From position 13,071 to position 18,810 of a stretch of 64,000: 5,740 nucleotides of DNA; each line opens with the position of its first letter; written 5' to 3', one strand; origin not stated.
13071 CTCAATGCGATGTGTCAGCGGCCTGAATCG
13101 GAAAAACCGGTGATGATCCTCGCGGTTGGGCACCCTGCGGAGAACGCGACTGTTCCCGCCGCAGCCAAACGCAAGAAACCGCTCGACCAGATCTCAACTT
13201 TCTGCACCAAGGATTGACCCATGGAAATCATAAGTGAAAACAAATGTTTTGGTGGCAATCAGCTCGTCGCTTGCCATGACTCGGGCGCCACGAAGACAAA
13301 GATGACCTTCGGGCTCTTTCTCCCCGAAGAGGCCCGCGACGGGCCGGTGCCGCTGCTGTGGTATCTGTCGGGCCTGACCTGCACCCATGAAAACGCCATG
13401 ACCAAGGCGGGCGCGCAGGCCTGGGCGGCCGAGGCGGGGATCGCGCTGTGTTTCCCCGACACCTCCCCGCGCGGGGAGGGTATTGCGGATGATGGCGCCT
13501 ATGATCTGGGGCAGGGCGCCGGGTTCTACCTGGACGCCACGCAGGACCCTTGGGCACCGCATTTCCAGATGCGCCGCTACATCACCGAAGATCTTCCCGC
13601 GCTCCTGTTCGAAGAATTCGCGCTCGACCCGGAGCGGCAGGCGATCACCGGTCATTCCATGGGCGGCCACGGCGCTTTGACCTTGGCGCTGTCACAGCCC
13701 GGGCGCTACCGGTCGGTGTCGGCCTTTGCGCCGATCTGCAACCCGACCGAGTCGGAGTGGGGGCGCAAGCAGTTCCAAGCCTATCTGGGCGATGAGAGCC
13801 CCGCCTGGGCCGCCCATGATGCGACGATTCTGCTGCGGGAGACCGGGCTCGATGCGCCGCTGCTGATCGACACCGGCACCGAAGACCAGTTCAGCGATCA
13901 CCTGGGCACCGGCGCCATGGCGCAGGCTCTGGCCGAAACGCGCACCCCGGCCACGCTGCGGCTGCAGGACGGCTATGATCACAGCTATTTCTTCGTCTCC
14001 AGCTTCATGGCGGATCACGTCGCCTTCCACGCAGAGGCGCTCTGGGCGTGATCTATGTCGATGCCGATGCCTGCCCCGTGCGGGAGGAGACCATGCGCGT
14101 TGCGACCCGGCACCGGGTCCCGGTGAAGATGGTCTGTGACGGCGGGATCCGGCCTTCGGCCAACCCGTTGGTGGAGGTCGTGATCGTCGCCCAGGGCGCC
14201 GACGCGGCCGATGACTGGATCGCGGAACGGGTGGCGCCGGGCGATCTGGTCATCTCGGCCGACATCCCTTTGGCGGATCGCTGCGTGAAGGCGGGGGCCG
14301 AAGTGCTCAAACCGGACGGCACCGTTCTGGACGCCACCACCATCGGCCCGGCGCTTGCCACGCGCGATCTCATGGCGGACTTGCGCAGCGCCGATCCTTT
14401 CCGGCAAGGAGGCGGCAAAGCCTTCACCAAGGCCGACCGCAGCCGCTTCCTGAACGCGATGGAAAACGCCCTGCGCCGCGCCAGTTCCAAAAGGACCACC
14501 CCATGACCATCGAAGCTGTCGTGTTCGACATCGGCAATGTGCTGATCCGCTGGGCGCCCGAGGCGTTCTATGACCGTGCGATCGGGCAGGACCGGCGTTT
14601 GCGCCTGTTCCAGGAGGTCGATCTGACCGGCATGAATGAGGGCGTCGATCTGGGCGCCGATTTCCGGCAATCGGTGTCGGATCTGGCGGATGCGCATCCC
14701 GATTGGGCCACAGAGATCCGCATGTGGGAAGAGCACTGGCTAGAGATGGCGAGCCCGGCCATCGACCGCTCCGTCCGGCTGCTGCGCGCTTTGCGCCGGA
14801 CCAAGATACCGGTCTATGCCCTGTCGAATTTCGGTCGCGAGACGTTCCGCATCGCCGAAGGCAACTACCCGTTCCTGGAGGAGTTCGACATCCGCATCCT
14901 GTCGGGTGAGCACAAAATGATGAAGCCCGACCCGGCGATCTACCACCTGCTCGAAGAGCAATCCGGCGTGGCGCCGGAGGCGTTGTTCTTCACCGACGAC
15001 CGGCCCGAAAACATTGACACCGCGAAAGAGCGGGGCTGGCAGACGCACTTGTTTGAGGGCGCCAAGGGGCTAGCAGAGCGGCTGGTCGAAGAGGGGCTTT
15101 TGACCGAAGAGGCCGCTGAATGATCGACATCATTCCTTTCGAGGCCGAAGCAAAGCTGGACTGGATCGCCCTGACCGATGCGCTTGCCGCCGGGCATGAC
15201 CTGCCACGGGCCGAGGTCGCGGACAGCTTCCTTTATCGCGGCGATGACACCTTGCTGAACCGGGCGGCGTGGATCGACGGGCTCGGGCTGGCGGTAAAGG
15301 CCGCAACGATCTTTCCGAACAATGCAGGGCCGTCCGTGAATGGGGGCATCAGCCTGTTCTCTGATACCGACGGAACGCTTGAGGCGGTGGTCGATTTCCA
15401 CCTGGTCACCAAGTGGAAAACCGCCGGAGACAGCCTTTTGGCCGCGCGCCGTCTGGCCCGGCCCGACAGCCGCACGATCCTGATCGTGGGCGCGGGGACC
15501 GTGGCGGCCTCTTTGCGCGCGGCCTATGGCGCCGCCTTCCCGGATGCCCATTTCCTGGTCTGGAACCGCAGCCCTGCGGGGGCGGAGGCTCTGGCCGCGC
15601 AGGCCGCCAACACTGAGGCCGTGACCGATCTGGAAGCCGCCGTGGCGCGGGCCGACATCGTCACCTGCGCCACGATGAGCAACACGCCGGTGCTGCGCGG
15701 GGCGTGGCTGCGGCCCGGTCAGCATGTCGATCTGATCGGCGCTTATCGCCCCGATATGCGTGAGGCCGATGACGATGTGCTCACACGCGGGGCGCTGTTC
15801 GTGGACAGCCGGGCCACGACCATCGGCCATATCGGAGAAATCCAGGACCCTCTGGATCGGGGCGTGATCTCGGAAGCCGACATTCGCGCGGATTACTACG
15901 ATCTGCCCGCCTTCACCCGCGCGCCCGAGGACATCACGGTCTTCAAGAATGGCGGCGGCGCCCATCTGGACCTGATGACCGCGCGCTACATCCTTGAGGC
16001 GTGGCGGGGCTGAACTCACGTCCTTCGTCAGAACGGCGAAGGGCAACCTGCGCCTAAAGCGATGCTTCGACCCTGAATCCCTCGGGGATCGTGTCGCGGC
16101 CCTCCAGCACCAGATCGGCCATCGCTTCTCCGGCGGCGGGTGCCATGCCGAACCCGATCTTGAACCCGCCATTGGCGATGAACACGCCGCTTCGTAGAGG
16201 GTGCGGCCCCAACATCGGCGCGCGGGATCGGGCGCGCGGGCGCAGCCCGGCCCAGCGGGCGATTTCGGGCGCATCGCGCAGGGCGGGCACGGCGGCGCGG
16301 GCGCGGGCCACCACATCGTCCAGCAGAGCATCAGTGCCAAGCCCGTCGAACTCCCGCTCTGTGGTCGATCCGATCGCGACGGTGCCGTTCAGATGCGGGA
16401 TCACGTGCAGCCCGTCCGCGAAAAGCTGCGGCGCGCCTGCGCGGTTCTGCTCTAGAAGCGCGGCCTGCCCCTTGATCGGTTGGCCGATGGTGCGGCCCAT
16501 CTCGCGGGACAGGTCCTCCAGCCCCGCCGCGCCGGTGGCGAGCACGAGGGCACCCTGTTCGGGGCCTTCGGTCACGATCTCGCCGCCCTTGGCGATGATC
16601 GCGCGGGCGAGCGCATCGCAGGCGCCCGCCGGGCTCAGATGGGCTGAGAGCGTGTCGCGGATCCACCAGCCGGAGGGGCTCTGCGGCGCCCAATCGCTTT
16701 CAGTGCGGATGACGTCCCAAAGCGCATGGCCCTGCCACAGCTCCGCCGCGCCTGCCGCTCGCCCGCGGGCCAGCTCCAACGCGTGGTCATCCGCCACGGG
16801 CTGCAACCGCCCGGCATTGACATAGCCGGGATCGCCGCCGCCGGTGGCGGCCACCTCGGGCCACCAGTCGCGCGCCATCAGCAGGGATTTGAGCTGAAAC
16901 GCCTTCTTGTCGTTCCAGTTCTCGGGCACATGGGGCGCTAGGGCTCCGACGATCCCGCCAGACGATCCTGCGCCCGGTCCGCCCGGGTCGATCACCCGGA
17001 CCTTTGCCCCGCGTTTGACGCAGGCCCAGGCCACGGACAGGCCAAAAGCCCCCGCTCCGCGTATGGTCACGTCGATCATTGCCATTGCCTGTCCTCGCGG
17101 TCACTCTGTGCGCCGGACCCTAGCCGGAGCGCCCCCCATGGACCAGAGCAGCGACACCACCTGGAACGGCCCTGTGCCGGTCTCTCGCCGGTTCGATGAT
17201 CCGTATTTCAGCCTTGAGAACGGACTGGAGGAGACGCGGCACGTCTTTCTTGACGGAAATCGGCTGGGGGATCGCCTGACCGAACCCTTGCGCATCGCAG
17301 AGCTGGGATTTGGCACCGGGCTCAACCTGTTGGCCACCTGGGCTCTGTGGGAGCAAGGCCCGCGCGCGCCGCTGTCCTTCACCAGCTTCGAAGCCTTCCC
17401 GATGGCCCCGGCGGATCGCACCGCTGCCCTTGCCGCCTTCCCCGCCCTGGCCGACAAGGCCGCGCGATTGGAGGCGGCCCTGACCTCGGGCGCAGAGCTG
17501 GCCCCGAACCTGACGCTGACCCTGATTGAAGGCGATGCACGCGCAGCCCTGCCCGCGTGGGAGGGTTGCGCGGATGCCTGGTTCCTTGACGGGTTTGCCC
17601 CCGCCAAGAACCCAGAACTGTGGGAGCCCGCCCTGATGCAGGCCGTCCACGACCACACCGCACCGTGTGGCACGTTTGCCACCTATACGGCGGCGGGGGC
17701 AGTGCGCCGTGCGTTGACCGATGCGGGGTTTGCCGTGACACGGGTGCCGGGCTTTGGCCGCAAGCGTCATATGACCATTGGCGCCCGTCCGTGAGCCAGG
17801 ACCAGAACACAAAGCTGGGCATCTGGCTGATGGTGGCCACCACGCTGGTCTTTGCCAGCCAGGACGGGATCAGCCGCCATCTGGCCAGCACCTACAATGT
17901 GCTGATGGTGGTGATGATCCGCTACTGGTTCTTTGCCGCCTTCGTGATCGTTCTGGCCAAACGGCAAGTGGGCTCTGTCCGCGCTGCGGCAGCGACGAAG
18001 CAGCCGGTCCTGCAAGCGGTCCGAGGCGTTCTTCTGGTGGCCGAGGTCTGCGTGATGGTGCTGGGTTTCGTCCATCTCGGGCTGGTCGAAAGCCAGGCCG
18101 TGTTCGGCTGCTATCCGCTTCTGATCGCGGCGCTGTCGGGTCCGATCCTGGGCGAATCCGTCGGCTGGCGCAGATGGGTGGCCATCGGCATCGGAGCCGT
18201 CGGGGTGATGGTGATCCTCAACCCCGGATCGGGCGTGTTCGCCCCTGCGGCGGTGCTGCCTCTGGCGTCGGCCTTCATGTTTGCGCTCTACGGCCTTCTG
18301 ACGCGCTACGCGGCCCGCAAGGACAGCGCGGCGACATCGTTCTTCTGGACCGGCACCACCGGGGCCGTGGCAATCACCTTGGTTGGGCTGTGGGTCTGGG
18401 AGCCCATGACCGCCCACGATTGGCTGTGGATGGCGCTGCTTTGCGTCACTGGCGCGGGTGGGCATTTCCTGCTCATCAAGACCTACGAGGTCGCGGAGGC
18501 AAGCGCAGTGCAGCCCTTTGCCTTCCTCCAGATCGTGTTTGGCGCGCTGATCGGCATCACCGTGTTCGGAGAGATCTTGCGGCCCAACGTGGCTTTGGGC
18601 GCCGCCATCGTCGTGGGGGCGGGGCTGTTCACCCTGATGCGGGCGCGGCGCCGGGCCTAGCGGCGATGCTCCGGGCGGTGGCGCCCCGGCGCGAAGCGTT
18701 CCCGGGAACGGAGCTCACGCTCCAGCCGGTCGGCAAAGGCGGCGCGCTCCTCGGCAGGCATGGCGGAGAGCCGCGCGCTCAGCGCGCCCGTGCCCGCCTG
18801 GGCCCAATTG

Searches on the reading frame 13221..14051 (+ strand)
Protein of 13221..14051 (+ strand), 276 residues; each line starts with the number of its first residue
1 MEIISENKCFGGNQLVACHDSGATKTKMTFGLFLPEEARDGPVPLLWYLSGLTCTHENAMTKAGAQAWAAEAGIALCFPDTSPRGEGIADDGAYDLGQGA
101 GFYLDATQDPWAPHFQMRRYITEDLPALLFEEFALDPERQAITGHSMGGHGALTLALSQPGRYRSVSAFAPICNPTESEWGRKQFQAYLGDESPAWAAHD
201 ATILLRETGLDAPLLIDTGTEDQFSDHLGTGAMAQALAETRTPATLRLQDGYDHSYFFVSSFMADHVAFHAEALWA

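Call 59: search_protein_families(library=ncbifam, proteins=[window:13221-14051:+], max_evalue=1e-8)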
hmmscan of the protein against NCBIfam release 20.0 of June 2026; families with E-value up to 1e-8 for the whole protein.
window:13221-14051:+ (276 aa): 2 families
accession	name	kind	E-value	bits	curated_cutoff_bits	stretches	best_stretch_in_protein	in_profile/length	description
TIGR02821.1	fghA_ester_D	equivalog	3.4e-119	397.5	281.7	1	2-274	1-275/275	S-formylglutathione hydrolase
NF050058.1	e_dPHAscl_type1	hypoth_equivalog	8.8e-10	38.5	150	1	24-227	4-194/276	extracellular catalytic domain type 1 short-chain-length polyhydroxyalkanoate depolymerase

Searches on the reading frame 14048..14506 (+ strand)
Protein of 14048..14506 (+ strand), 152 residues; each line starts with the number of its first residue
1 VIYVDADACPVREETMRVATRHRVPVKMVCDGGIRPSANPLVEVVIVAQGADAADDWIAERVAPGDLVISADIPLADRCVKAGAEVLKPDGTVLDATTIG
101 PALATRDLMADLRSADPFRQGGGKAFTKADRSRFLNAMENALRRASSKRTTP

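Call 59: search_protein_families(library=ncbifam, proteins=[window:14048-14506:+], max_evalue=1e-8)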
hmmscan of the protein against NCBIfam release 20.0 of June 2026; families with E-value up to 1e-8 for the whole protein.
window:14048-14506:+ (152 aa): 1 family
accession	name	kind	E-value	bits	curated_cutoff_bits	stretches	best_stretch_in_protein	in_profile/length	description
NF001095.0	PRK00124.1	equivalog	9.5e-48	161.8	139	1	1-148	2-148/150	YaiI/YqxD family protein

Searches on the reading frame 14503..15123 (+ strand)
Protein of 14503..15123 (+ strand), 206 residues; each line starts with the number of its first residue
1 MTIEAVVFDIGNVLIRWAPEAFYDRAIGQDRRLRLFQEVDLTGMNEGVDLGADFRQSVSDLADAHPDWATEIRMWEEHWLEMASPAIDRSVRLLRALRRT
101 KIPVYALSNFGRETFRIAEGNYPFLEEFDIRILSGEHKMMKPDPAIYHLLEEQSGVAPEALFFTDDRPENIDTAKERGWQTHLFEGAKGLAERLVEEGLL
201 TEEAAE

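Call 59: search_protein_families(library=ncbifam, proteins=[window:14503-15123:+], max_evalue=1e-8)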
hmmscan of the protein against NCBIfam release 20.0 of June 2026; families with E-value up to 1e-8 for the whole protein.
window:14503-15123:+ (206 aa): 3 families
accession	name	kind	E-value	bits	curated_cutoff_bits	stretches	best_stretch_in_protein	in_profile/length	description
TIGR02247.1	HAD-1A3-hyp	subfamily_domain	5.5e-15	55.7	125.4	1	126-185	137-196/211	epoxide hydrolase N-terminal domain-like phosphatase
TIGR01509.1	HAD-SF-IA-v3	subfamily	4.1e-12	46.5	29.4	1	122-181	94-151/154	HAD-IA family hydrolase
TIGR02252.1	DREG-2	subfamily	5.6e-10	39.3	155.2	1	88-182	108-202/203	HAD hydrolase, REG-2-like, family IA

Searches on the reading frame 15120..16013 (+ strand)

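Call 59: search_protein_families(library=ncbifam, proteins=[window:15120-16013:+], max_evalue=1e-8)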
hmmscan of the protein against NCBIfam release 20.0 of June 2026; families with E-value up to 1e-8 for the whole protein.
window:15120-16013:+ (297 aa): 12 families
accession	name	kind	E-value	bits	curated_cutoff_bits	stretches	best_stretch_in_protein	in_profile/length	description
NF004793.0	PRK06141.1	equivalog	4.4e-69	232.8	322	1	20-294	24-310/314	bifunctional Delta(1)-pyrroline-2-carboxylate/Delta(1)-piperideine-2-carboxylate reductase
NF006379.0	PRK08618.1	equivalog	2.2e-32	112.7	417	1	53-293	59-313/326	ornithine cyclodeaminase family protein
NF005603.0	PRK07340.1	equivalog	4.9e-29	101.5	266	1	59-293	66-301/307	delta(1)-pyrroline-2-carboxylate reductase family protein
TIGR02992.1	ectoine_eutC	equivalog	2.2e-28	99.3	471.65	1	50-254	57-271/326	ectoine utilization protein EutC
NF006141.0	PRK08291.1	equivalog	5.3e-26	91.4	408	1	49-253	59-273/330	cyclodeaminase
TIGR02371.1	ala_DH_arch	equivalog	2.6e-25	89.2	409.15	1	59-293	67-311/325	alanine dehydrogenase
NF045643.1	ImmsucRedBhcD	equivalog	3.3e-25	89.1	500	1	54-293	61-308/321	iminosuccinate reductase BhcD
NF045512.1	PyrPipCarbRedLhpI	equivalog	4.5e-20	72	400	1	70-294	76-296/298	bifunctional Delta(1)-pyrroline-2-carboxylate/Delta(1)-piperideine-2-carboxylate reductase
NF005762.1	PRK07589.1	equivalog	8.1e-18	64.5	350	1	85-294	96-308/334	ornithine cyclodeaminase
NF005296.0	PRK06823.1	equivalog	9.4e-18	64.2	438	1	55-256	62-271/315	ornithine cyclodeaminase family protein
TIGR03944.1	dehyd_SbnB_fam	equivalog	2.7e-10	39.8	326.9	1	82-203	96-225/327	2,3-diaminopropionate biosynthesis protein SbnB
NF005011.0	PRK06407.1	subfamily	7.6e-09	35.2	337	1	112-291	113-295/302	ornithine cyclodeaminase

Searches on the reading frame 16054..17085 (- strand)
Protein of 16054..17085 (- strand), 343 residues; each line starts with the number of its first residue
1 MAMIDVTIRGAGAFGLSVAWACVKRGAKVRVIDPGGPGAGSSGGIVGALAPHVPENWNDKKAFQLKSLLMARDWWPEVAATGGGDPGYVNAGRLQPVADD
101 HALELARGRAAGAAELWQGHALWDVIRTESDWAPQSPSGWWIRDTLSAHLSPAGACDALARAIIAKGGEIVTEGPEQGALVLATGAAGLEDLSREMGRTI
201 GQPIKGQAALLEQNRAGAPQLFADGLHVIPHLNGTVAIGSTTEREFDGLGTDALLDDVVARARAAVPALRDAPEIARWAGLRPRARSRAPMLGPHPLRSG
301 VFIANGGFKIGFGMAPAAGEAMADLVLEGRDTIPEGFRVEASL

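Call 59: search_protein_families(library=ncbifam, proteins=[window:16054-17085:-], max_evalue=1e-8)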
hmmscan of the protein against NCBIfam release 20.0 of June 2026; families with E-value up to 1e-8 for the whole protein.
window:16054-17085:- (343 aa): 4 families
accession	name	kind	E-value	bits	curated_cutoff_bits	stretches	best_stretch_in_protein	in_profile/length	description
TIGR02352.1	thiamin_ThiO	equivalog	3.3e-36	125.1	250.8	1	6-328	1-349/351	glycine oxidase ThiO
TIGR03197.1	MnmC_Cterm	equivalog_domain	2.2e-14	53.3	174.2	1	6-81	2-78/400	FAD-dependent 5-carboxymethylaminomethyl-2-thiouridine(34) oxidoreductase MnmC1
NF002480.1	PRK01747.1-1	equivalog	1.8e-11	43.2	540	0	5-82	250-328/645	bifunctional tRNA (5-methylaminomethyl-2-thiouridine)(34)-methyltransferase MnmC2/FAD-dependent 5-carboxymethylaminomethyl-2-thiouridine(34)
NF001933.0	PRK00711.1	subfamily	1.8e-09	37.1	383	0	264-333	338-406/429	D-amino acid dehydrogenase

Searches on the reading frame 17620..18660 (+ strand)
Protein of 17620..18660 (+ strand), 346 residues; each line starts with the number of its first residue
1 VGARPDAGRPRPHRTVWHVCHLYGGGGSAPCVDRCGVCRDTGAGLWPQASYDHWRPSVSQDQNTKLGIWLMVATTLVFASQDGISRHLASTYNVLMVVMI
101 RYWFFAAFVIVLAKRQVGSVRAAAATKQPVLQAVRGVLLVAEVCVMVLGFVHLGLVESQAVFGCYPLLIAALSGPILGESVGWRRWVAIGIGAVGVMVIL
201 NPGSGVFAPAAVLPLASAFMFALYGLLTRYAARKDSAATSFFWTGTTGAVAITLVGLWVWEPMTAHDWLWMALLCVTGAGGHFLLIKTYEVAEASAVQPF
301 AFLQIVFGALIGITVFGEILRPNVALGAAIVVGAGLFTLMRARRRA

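Call 59: search_protein_families(library=ncbifam, proteins=[window:17620-18660:+], max_evalue=1e-8)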
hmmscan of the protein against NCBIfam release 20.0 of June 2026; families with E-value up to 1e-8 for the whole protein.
window:17620-18660:+ (346 aa): 1 family
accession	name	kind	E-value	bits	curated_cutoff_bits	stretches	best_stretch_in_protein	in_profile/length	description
TIGR00950.1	2A78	equivalog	1.1e-10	41.4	230.2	1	88-334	12-262/264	carboxylate/amino acid/amine transporter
